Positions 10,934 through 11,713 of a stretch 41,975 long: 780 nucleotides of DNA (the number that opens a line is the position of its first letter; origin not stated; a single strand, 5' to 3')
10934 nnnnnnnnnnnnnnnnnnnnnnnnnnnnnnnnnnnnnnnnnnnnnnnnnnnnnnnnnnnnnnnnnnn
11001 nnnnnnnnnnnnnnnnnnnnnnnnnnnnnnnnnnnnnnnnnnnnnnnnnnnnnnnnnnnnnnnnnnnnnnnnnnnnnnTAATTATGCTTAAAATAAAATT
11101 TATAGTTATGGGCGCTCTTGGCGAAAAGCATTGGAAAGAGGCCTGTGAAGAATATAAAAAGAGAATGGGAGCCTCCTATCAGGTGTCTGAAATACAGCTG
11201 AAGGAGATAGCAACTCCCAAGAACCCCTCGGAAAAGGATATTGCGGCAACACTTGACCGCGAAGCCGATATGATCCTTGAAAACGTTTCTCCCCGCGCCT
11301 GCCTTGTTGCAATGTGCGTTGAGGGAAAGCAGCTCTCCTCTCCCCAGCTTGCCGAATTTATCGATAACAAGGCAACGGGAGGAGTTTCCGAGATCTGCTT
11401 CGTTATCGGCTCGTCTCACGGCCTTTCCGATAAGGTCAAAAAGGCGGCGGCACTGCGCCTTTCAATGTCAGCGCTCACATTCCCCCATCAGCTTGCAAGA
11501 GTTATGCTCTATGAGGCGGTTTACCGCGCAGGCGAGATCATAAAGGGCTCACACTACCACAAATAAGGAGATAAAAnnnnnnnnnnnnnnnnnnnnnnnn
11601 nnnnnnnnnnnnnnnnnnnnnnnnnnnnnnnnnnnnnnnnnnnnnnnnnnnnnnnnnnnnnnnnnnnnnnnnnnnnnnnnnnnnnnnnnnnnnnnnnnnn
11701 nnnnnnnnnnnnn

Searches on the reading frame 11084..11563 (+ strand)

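Call 70: search_protein_families(library=pfam, proteins=[window:11084-11563:+], max_evalue=0.001)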
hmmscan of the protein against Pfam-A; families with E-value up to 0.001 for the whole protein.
window:11084-11563:+ (160 aa): 1 family
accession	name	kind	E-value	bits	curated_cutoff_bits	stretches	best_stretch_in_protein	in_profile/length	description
PF02590.22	SPOUT_MTase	-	2.9e-47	161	27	1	2-159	1-154/154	Predicted SPOUT methyltransferase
